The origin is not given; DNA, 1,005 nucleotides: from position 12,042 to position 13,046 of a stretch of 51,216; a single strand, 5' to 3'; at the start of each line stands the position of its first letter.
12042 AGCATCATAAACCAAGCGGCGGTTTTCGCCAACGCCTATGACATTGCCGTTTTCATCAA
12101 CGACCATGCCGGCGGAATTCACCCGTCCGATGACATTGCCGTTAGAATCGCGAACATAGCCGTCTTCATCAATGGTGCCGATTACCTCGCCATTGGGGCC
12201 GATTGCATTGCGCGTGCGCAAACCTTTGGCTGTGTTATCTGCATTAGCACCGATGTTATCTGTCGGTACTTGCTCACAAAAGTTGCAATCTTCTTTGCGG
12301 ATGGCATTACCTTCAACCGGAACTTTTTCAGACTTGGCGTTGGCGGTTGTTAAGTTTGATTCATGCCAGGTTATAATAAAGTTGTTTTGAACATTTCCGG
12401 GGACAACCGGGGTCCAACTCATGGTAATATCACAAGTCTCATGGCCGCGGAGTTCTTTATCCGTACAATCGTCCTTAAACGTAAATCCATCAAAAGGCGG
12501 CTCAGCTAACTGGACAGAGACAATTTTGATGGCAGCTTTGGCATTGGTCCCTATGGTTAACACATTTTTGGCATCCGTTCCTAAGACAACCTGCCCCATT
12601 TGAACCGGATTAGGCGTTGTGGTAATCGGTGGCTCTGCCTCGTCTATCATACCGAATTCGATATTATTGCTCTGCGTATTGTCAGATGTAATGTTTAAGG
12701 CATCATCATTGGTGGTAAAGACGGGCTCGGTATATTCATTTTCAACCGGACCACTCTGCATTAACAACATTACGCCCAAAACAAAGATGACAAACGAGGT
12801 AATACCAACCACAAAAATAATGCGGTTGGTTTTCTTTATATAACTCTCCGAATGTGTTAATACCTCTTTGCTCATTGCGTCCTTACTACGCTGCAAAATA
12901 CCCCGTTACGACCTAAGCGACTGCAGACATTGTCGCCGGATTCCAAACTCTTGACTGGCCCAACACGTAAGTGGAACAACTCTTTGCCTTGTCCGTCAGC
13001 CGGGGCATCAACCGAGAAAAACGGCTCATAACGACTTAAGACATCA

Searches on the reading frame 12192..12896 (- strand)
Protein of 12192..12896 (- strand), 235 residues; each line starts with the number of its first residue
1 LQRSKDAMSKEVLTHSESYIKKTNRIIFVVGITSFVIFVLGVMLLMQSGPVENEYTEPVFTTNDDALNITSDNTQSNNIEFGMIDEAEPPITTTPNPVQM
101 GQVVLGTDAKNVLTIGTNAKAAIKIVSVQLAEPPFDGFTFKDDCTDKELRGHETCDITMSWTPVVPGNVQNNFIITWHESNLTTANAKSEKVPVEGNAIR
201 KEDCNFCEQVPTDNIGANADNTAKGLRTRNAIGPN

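Call 60: find_homologous_proteins(query=window:12192-12896:-, max_evalue=0.001)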
Query window:12192-12896:- (235 aa): 57 proteins with E <= 0.001 among 187 candidates.
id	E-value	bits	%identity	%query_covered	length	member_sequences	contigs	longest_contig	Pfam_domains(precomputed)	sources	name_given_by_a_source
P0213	4.4e-113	394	78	97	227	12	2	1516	-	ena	-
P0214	8.0e-113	393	84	86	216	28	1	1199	-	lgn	-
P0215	3.9e-109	381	76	97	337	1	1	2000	PF21784.4,PF05593.20,PF12396.15,PF21785.4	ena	-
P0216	2.2e-96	340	67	97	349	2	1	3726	-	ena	-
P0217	3.5e-96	339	67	97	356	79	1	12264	PF12396.15,PF21785.4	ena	-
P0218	1.6e-90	320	66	97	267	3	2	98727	-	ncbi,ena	-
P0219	1.8e-89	317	66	97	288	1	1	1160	PF12396.15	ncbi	-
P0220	7.6e-89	315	63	97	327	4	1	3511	PF12396.15,PF21785.4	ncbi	-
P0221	1.7e-85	304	60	97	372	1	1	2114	PF12396.15,PF21785.4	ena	-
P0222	2.6e-85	303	64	97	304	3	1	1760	PF12396.15,PF21785.4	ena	-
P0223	1.3e-84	301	62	92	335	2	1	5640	PF21784.4,PF21785.4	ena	-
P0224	3.2e-84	300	69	83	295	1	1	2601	PF18573.8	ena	-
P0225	5.0e-84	299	59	97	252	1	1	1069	-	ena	-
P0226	5.7e-84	299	64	86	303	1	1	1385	PF15780.12,PF12396.15,PF21785.4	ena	-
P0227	1.5e-83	298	71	80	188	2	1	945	-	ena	-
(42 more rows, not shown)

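Call 71: search_protein_representatives(alignment_id=A3)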
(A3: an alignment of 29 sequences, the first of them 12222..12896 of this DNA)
Query: 29 sequences, 211 profile positions. Proteins with E-value up to 0.001 (for the whole library): 2664; up to 1e-10: 623; up to 1e-30: 44. The best 150 are listed.
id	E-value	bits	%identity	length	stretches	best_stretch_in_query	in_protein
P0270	2.6e-208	703.5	-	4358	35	74-169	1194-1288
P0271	7.7e-101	352.4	-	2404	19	78-171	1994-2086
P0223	4.2e-94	330.3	-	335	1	1-205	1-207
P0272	1.4e-90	318.8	-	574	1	1-205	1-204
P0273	8.4e-89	313.0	-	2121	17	81-171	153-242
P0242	1.3e-87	309.2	-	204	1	1-198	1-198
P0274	3.2e-87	307.9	-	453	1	1-204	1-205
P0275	4.4e-87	307.4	-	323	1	3-206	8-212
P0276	6.7e-83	293.7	-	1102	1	1-206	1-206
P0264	1.5e-76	273.0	-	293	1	2-206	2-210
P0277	1.8e-76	272.8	-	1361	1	1-204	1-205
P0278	3.0e-70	252.4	-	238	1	2-184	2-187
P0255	9.5e-66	237.7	-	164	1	3-151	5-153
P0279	3.2e-65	236.0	-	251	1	7-207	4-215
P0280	1.5e-61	224.0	-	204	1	48-205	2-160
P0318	2.0e-29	119.0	-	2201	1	1-204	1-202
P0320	6.7e-29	117.3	-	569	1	4-206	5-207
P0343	2.8e-25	105.5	-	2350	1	4-206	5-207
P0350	1.1e-24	103.6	-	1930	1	3-191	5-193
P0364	2.1e-23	99.3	-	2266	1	8-206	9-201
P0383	6.7e-22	94.4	-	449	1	5-206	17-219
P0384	7.4e-22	94.3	-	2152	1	1-207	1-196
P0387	9.5e-22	93.9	-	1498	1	3-174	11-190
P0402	6.8e-21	91.2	-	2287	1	5-207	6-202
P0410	3.0e-20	89.0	-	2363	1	3-207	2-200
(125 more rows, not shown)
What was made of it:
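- Eight proteins of 1498-2363 aa match the whole module at residues 1-207 (call 71).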

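Call 73: search_protein_families(library=pfam, proteins=[P0318, P0343, P0364, P0410], max_evalue=0.00001)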
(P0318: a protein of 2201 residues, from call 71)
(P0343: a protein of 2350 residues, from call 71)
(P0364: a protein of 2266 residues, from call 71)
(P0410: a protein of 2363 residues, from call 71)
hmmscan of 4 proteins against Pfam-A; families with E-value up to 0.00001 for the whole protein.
P0318 (2201 aa): 5 families
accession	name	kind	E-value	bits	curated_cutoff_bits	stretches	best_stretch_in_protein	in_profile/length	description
PF21785.3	Bflower_2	-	5e-107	352.1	38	5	1611-1700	11-96/112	5-fold beta-flower protein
PF21784.3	Bflower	-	2.3e-45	154.1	25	0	1464-1527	1-63/116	4-fold beta flower protein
PF03743.19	TrbI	-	3.5e-31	109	35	1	1864-2061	2-188/188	Bacterial conjugation TrbI-like protein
PF12396.14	DUF3659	-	1.6e-29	102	24.8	0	349-399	9-55/61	Protein of unknown function (DUF3659)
PF05593.20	RHS_repeat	-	8.5e-14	52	22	0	1416-1449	1-38/38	RHS Repeat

P0343 (2350 aa): 4 families
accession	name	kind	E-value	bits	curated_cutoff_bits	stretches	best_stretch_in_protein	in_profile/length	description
PF21785.3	Bflower_2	-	1e-105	347.8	38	6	1603-1689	5-85/112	5-fold beta-flower protein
PF21784.3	Bflower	-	2e-49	167.3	25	2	1721-1780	3-61/116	4-fold beta flower protein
PF03743.19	TrbI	-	4.2e-35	121.8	35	1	2015-2209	2-188/188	Bacterial conjugation TrbI-like protein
PF12396.14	DUF3659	-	1.1e-32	112.1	24.8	2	1813-1864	10-57/61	Protein of unknown function (DUF3659)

P0364 (2266 aa): 4 families
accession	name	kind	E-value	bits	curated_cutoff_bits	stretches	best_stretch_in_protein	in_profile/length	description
PF21785.3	Bflower_2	-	4.2e-92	304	38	5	572-661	13-98/112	5-fold beta-flower protein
PF21784.3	Bflower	-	6e-33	114.1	25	0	1772-1820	3-50/116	4-fold beta flower protein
PF03743.19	TrbI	-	2.8e-31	109.3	35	1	1954-2147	2-188/188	Bacterial conjugation TrbI-like protein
PF12396.14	DUF3659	-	1.2e-15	57.5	24.8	0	1626-1673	7-54/61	Protein of unknown function (DUF3659)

P0410 (2363 aa): 4 families
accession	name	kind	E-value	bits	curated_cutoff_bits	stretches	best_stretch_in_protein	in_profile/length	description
PF21785.3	Bflower_2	-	2.8e-91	301.4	38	5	569-655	12-93/112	5-fold beta-flower protein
PF03743.19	TrbI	-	2.1e-30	106.4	35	1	2046-2238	2-188/188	Bacterial conjugation TrbI-like protein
PF12396.14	DUF3659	-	4.3e-27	94.2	24.8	2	1824-1875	10-57/61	Protein of unknown function (DUF3659)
PF21784.3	Bflower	-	2e-21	77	25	0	1828-1874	3-48/116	4-fold beta flower protein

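Call 74: search_protein_families(library=pfam, proteins=[P0350, P0384, P0387, P0402, P0320, P0272, P0383], max_evalue=0.00001)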
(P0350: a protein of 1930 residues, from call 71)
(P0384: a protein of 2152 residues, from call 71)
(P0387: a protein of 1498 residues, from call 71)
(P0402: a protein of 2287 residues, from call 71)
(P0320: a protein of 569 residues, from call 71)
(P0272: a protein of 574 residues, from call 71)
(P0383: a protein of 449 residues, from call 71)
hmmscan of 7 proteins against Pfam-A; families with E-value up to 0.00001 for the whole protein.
P0350 (1930 aa): 4 families
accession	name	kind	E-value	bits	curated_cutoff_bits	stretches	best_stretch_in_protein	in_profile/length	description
PF21785.3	Bflower_2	-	2.3e-63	211.4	38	5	264-348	22-100/112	5-fold beta-flower protein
PF03743.19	TrbI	-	4.7e-29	102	35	1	1631-1828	2-187/188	Bacterial conjugation TrbI-like protein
PF21784.3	Bflower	-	3.6e-22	79.3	25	0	1426-1470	3-46/116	4-fold beta flower protein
PF12396.14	DUF3659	-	1.2e-12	47.9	24.8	0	390-441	7-54/61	Protein of unknown function (DUF3659)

P0384 (2152 aa): 3 families
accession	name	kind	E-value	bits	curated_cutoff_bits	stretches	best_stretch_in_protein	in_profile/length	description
PF21785.3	Bflower_2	-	3.9e-63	210.7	38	1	561-650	12-97/112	5-fold beta-flower protein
PF03743.19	TrbI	-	5.7e-31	108.3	35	1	1835-2026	3-188/188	Bacterial conjugation TrbI-like protein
PF21784.3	Bflower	-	5.2e-09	36.9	25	0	1043-1095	3-55/116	4-fold beta flower protein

P0387 (1498 aa): 4 families
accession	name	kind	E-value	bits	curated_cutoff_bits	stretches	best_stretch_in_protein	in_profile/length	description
PF21785.3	Bflower_2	-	6.5e-53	177.8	38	4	310-409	3-96/112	5-fold beta-flower protein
PF03743.19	TrbI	-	2.6e-24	86.6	35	1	1222-1412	2-182/188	Bacterial conjugation TrbI-like protein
PF12396.14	DUF3659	-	1.5e-16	60.4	24.8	0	829-879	11-57/61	Protein of unknown function (DUF3659)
PF21784.3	Bflower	-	4.4e-15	56.5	25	0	765-824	4-61/116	4-fold beta flower protein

P0402 (2287 aa): 5 families
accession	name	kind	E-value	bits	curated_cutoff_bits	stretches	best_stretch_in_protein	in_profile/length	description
PF21785.3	Bflower_2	-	1.4e-87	289.4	38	5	664-747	26-96/112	5-fold beta-flower protein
PF03743.19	TrbI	-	2e-29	103.3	35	1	1977-2169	2-188/188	Bacterial conjugation TrbI-like protein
PF21784.3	Bflower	-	5.8e-28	98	25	0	749-808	5-63/116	4-fold beta flower protein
PF12396.14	DUF3659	-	2.1e-20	72.8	24.8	0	895-947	7-55/61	Protein of unknown function (DUF3659)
PF05593.20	RHS_repeat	-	1.5e-06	28.9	22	0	781-813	1-37/38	RHS Repeat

P0320 (569 aa): 3 families
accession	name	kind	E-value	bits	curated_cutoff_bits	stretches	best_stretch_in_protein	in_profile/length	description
PF21784.3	Bflower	-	1.9e-17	64.2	25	0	210-255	13-57/116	4-fold beta flower protein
PF21785.3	Bflower_2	-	2.5e-15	56.7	38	0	262-328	30-94/112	5-fold beta-flower protein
PF05593.20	RHS_repeat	-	3.6e-06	27.7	22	0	407-423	1-17/38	RHS Repeat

P0272 (574 aa): 4 families
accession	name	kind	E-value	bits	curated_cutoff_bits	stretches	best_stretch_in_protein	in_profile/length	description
PF21785.3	Bflower_2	-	1.1e-38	131.9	38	3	228-316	12-96/112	5-fold beta-flower protein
PF12396.14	DUF3659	-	1e-21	77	24.8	0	248-299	8-55/61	Protein of unknown function (DUF3659)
PF21784.3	Bflower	-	9.7e-21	74.7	25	1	270-331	2-61/116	4-fold beta flower protein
PF05593.20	RHS_repeat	-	1.4e-17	64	22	0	403-440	2-37/38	RHS Repeat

P0383 (449 aa): 1 family
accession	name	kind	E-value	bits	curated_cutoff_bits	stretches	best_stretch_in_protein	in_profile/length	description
PF21785.3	Bflower_2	-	1.8e-15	57.2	38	0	220-295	7-78/112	5-fold beta-flower protein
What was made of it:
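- All eight carry beta-flower repeats plus a C-terminal TrbI domain (calls 73, 74).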

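Call 76: find_encoding_contigs(protein=P0318, flank=8000, max_places=2)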
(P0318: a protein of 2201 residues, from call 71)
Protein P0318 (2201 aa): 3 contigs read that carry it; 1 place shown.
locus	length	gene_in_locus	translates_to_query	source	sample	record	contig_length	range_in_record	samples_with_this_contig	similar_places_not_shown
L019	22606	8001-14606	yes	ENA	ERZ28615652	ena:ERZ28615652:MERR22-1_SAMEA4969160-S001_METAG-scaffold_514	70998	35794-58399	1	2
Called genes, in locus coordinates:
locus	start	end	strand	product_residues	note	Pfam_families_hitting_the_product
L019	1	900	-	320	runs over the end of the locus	PF19077:Big_13 (faint), PF17936:Big_6 (faint), PF01476:LysM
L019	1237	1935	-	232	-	PF00561:Abhydrolase_1, PF12697:Abhydrolase_6, PF12146:Hydrolase_4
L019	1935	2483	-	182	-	PF00857:Isochorismatase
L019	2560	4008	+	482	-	PF00270:DEAD, PF04851:ResIII, PF00271:Helicase_C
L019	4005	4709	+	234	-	PF02230:Abhydrolase_2, PF00326:Peptidase_S9 (faint), PF00756:Esterase (weak)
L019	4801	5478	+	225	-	PF04335:VirB8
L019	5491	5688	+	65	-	-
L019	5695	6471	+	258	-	PF04335:VirB8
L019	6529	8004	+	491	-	PF03524:CagX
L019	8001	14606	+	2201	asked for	PF21784:Bflower (faint), PF05593:RHS_repeat (faint), PF12396:DUF3659 (faint), PF21785:Bflower_2, PF03743:TrbI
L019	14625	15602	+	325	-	PF00437:T2SSE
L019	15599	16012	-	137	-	PF07309:FlaF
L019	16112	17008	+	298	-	-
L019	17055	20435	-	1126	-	PF07690:MFS_1, PF01553:Acyltransferase, PF00501:AMP-binding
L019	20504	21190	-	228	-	PF00072:Response_reg, PF00486:Trans_reg_C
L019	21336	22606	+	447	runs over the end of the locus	PF00006:ATP-synt_ab, PF18269:T3SS_ATPase_C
